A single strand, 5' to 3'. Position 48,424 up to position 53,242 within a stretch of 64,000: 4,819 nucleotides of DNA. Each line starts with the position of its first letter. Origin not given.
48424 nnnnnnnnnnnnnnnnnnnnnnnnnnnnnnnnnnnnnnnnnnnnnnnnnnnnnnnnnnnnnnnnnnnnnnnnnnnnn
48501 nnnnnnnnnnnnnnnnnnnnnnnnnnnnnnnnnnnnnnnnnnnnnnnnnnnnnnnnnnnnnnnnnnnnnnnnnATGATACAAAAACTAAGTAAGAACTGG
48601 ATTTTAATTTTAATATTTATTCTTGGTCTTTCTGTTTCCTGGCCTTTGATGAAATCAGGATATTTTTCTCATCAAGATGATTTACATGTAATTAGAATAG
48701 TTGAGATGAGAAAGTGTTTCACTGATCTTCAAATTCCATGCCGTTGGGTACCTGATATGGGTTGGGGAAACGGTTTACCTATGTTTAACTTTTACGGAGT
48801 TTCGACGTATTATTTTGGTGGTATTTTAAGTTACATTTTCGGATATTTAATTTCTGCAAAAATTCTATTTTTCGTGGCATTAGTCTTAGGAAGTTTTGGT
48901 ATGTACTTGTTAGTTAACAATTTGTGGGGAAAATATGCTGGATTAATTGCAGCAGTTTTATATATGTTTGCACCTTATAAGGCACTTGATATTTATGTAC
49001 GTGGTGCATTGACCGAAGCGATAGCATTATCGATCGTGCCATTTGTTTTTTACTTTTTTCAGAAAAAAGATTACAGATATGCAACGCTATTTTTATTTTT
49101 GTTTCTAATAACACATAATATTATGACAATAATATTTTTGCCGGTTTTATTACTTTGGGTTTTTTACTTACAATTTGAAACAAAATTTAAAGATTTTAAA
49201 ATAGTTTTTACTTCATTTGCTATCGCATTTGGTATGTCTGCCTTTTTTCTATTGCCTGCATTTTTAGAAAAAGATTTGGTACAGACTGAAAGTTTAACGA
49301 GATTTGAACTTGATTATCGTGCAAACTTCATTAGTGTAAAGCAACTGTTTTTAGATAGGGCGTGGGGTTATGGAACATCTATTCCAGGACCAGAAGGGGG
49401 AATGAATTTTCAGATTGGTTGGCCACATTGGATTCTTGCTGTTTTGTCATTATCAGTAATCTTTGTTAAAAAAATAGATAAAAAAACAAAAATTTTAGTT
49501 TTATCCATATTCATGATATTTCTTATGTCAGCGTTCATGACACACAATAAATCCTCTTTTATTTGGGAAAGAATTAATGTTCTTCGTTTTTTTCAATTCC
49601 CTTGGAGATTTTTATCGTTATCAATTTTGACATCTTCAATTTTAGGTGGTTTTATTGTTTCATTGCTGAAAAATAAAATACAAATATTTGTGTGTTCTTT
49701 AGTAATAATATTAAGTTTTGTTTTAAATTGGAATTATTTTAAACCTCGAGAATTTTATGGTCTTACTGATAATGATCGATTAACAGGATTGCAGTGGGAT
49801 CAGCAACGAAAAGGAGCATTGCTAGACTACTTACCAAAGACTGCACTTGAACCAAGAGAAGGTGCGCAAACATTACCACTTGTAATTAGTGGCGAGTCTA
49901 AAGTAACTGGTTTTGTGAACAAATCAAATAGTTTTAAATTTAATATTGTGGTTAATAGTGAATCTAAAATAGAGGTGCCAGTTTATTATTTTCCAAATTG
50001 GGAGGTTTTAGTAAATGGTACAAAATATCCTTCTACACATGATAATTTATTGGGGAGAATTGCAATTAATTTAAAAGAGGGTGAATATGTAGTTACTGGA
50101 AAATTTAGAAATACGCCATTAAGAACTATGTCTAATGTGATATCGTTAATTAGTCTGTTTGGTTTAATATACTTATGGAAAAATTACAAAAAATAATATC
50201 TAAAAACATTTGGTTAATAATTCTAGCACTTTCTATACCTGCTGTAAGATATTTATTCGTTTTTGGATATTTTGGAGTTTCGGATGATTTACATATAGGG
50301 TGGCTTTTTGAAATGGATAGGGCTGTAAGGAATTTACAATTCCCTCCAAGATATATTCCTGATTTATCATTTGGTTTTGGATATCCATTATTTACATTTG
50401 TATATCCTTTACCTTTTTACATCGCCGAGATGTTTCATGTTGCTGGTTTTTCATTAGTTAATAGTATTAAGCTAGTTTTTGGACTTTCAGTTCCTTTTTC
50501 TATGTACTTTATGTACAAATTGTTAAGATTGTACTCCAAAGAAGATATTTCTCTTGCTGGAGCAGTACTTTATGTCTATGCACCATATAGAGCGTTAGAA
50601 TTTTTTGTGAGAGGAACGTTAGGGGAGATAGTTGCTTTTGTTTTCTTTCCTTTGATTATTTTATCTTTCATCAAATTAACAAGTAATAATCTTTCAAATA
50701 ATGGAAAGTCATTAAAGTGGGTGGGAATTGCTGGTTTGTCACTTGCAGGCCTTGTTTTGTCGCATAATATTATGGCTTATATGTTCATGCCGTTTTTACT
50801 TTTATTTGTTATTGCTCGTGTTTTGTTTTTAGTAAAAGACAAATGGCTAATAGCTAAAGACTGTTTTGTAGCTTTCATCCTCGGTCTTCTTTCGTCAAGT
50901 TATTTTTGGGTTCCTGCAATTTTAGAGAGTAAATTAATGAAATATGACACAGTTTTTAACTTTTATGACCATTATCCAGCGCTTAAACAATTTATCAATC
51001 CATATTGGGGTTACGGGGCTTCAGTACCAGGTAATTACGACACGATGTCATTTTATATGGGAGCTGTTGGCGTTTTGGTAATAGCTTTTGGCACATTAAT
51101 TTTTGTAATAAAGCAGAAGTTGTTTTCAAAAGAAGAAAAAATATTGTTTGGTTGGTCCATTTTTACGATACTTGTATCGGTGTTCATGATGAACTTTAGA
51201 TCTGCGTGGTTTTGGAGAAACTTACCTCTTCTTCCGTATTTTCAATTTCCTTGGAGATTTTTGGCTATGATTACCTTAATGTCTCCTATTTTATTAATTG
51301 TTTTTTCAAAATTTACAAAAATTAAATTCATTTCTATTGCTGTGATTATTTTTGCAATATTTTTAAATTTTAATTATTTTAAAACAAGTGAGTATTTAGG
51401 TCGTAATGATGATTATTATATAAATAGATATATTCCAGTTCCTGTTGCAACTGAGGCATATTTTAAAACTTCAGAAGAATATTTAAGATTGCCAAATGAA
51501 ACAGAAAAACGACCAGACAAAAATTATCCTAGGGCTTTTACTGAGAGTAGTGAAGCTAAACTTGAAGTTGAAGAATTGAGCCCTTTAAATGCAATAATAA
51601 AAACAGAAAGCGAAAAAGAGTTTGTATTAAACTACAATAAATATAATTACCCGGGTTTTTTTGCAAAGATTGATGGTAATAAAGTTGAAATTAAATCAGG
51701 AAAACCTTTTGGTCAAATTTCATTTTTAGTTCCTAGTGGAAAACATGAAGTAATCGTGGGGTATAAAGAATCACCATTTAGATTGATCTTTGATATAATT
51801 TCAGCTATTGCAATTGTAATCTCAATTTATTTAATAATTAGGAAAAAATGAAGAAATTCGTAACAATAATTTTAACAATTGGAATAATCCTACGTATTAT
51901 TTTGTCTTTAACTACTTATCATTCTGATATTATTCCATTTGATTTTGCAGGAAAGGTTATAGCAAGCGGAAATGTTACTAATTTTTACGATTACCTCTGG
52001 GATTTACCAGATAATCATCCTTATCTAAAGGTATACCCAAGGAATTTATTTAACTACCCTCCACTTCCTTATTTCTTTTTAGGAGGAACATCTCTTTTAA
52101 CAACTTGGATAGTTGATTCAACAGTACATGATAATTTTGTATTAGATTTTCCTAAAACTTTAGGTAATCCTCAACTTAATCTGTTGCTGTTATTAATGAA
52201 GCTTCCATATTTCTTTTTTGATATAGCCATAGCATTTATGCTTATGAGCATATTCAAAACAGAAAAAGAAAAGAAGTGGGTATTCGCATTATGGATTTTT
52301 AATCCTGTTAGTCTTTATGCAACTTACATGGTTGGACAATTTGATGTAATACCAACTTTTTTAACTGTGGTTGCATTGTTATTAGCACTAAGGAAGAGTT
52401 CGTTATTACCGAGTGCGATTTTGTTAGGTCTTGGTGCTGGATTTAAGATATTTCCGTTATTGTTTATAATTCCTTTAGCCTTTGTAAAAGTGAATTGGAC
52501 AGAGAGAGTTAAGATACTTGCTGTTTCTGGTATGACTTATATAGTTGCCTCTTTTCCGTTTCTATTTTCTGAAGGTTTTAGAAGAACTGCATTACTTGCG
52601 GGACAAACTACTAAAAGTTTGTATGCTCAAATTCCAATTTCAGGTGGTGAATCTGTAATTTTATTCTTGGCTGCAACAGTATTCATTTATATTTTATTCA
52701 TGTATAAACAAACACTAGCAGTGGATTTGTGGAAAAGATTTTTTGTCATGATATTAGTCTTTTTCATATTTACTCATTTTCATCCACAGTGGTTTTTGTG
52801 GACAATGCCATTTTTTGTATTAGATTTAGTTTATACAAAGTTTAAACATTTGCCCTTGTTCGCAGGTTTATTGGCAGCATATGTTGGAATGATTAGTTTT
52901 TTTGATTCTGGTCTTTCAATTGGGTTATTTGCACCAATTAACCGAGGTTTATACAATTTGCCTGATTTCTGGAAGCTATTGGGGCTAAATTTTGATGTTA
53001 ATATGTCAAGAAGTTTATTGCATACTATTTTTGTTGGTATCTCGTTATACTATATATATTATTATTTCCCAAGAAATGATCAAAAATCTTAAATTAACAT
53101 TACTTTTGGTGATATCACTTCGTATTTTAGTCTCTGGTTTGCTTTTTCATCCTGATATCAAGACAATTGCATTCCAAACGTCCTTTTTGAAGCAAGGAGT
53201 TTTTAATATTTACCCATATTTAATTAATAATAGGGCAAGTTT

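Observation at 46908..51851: Three tandem paralogs of an unrecognised membrane-protein family (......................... motifs)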

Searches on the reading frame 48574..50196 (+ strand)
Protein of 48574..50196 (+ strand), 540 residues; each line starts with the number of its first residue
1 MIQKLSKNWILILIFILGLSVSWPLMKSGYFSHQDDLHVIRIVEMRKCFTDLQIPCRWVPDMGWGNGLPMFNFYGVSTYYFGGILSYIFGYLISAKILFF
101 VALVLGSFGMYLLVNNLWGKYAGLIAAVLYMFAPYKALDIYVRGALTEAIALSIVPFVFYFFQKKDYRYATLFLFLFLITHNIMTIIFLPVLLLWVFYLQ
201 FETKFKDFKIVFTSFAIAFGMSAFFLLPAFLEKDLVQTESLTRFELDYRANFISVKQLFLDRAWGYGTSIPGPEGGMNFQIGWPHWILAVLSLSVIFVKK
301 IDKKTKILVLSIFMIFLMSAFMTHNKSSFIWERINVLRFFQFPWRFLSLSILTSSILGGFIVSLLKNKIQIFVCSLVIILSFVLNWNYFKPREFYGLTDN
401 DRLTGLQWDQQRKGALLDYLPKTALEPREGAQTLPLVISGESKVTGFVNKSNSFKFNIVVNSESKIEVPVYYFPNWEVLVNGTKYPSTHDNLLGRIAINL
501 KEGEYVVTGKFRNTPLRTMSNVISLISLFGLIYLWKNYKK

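Call 3: search_protein_families(library=pfam, proteins=[window:48574-50196:+], max_evalue=1)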
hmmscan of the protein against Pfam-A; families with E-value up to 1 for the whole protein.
window:48574-50196:+ (540 aa): 1 family
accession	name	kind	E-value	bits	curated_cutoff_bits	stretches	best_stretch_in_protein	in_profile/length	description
PF10131.15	PTPS_related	-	3.7e-06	26.1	26.4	1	71-411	1-333/621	6-pyruvoyl-tetrahydropterin synthase related domain; membrane protein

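Call 4: search_protein_families(library=ncbifam, proteins=[window:48574-50196:+], max_evalue=1)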
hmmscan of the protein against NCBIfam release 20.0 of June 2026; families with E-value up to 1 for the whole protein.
window:48574-50196:+ (540 aa): 1 family
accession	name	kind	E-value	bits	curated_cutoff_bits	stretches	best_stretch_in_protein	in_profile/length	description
NF053599.1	transp_MmpA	equivalog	0.23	10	210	0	93-135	67-108/543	MmpA family trehalose lipid delivery protein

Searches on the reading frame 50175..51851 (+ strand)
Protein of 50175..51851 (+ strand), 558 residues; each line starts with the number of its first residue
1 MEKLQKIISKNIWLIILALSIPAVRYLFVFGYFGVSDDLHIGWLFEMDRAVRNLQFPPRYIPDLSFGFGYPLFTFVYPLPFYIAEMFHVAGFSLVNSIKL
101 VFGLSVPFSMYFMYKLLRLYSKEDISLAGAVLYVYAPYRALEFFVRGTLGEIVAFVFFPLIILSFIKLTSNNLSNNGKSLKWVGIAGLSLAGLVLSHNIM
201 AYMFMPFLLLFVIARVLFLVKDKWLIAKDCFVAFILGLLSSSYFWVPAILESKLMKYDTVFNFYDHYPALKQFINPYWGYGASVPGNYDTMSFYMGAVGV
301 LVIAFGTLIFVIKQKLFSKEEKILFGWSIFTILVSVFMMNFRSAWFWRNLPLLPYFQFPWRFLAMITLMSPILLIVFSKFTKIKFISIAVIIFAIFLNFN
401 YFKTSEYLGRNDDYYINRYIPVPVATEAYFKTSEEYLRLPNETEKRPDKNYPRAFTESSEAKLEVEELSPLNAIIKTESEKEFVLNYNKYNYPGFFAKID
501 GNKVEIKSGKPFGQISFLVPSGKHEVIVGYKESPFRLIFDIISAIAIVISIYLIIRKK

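Call 3: search_protein_families(library=pfam, proteins=[window:50175-51851:+], max_evalue=1)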
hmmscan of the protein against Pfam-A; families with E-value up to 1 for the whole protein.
window:50175-51851:+ (558 aa): 0 families

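Call 4: search_protein_families(library=ncbifam, proteins=[window:50175-51851:+], max_evalue=1)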
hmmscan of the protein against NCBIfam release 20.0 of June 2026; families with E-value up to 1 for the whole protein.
window:50175-51851:+ (558 aa): 1 family
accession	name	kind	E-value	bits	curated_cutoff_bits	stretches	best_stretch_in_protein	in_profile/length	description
NF049893.1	spr0155_permease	equivalog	0.011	16.1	120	1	191-243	60-113/165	ABC transporter permease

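Call 11: find_homologous_proteins(query=window:50175-51851:+)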
Query window:50175-51851:+ (558 aa): 694 proteins with E <= 0.001 among 8000 candidates; the best 120 are listed.
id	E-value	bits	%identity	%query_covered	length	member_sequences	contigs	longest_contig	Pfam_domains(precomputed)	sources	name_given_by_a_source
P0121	0.0e+0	1165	95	100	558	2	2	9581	-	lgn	-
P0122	8.6e-285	964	77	100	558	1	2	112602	PF20176.4,PF13231.13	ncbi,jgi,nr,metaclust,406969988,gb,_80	ncbi:MAG: hypothetical protein ACD_26C00034G0080 [uncultured bacterium]|nr:MAG: hypothetical protein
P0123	3.6e-281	952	75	99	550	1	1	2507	-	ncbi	-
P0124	4.8e-277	938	74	100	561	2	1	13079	-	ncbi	-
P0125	2.4e-275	933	75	100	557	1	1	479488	PF20176.4,PF13231.13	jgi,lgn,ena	-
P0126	1.7e-274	930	75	100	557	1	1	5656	PF13231.13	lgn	-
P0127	4.1e-271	919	73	100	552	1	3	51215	-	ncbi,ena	ncbi:MAG: glycosyltransferase family 39 protein [Patescibacteria group bacterium]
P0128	7.9e-267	905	73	100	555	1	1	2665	-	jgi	-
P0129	2.1e-266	903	72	100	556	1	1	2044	PF13231.13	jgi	jgi:hypothetical protein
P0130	5.6e-266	902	72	100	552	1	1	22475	-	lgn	-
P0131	2.4e-265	900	73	100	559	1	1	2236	PF13231.13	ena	-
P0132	2.1e-264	897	73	100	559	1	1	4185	PF13231.13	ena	-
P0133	5.7e-263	892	71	100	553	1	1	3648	-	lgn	-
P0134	1.4e-262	891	72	100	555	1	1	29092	PF13231.13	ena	-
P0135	1.9e-261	887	71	100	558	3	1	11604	-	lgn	-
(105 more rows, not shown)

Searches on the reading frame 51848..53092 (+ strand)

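Call 3: search_protein_families(library=pfam, proteins=[window:51848-53092:+], max_evalue=1)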
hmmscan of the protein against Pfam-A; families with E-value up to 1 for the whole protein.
window:51848-53092:+ (414 aa): 2 families
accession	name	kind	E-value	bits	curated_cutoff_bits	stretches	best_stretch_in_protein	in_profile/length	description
PF09594.16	GT87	-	6e-09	36.4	25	1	140-239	49-147/237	Glycosyltransferase family 87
PF24171.1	Fn3-III_PB4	-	0.16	12.3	27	1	195-257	34-96/125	Straight fiber protein PB4 third Fn3-like domain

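Call 4: search_protein_families(library=ncbifam, proteins=[window:51848-53092:+], max_evalue=1)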
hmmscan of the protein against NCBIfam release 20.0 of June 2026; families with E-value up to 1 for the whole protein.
window:51848-53092:+ (414 aa): 0 families
